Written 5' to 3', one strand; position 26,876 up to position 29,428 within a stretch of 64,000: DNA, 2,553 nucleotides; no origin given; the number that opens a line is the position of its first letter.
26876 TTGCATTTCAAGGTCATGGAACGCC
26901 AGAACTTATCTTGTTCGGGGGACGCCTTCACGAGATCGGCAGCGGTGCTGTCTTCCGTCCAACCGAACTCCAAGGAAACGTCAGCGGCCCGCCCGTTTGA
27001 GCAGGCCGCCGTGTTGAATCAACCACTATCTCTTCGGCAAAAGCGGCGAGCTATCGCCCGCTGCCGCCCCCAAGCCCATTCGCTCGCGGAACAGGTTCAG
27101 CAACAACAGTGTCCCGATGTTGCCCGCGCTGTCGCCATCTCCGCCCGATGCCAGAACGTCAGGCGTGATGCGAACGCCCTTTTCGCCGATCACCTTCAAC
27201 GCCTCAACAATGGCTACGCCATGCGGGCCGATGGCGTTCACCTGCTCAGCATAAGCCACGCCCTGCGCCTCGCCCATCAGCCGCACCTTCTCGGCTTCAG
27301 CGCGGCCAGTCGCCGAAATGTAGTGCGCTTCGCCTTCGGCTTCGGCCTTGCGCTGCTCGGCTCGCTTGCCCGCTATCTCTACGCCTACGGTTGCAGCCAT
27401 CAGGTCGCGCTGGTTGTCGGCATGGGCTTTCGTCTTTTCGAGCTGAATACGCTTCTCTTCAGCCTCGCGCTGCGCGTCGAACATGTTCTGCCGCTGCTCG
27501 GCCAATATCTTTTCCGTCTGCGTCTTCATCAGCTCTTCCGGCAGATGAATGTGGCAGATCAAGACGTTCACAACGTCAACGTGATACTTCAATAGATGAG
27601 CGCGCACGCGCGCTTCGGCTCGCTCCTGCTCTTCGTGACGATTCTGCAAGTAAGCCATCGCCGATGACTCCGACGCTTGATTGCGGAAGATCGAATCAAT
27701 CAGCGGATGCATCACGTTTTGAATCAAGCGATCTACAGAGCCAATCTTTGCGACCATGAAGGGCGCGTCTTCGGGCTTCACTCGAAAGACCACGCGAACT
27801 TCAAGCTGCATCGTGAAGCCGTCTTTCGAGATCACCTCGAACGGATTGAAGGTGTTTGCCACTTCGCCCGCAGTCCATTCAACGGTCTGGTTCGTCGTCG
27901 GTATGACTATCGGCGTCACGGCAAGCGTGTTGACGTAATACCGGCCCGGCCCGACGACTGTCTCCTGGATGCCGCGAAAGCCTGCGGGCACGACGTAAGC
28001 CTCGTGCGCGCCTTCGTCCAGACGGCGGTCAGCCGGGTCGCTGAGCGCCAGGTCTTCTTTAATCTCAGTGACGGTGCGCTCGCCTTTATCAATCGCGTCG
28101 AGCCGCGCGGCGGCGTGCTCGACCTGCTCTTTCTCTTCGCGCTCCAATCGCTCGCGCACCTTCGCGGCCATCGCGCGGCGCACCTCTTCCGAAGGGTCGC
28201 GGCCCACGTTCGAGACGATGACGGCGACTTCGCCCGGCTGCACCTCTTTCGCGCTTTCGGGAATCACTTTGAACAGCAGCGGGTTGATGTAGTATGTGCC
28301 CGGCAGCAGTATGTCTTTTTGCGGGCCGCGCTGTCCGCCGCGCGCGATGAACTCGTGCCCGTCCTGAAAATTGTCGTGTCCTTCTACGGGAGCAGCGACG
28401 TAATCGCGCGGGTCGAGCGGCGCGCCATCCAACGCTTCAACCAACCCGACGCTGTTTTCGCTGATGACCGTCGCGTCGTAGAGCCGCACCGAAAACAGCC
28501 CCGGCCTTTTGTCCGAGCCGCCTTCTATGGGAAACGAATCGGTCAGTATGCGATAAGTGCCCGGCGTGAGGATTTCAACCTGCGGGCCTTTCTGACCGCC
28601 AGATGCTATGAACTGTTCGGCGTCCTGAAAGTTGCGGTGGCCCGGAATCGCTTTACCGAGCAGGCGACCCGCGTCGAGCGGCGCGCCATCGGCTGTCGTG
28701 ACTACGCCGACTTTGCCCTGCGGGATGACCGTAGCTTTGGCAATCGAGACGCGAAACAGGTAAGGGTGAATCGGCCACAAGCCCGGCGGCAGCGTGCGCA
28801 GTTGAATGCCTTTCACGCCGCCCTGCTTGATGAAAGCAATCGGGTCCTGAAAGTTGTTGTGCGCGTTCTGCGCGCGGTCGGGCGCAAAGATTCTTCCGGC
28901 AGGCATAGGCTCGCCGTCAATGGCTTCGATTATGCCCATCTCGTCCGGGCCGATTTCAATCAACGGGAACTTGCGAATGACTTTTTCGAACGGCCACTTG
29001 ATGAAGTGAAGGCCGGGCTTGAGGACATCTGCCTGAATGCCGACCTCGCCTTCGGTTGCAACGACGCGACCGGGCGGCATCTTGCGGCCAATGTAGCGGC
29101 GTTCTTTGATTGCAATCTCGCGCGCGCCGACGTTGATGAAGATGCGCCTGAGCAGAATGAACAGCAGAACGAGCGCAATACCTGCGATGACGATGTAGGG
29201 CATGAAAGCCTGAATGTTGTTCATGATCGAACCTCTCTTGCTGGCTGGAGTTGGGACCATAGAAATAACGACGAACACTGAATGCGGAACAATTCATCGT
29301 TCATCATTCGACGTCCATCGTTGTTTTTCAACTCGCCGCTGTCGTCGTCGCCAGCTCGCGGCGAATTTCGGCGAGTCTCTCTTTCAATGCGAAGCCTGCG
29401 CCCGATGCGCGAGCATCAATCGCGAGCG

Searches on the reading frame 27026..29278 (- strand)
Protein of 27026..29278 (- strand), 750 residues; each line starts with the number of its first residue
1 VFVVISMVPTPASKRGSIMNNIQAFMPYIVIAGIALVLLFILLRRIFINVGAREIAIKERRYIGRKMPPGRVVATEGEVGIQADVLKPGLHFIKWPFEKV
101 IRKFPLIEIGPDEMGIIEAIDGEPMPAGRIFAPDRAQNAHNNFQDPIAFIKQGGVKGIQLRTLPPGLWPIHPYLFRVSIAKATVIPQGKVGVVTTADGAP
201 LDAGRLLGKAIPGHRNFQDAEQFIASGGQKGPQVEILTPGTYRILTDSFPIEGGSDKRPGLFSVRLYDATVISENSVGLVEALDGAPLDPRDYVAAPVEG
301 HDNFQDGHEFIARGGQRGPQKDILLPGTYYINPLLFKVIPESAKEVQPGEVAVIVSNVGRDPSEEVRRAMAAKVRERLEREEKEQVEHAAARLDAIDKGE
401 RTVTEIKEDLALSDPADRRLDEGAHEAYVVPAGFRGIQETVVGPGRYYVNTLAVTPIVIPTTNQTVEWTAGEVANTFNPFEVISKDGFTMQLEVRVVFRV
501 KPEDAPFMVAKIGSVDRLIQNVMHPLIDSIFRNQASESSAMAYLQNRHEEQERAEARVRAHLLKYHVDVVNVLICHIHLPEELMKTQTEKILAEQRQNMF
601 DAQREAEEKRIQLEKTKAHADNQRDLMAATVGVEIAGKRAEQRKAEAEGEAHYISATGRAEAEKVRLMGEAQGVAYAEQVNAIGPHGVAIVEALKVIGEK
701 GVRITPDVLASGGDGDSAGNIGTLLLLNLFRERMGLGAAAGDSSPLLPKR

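Call 9: search_protein_families(library=pfam, proteins=[window:27026-29278:-])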
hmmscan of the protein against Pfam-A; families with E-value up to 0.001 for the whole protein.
window:27026-29278:- (750 aa): 1 family
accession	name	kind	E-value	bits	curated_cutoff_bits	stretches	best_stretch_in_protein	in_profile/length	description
PF01145.31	Band_7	-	8.3e-25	88.3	23.6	1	434-607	14-170/176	SPFH domain / Band 7 family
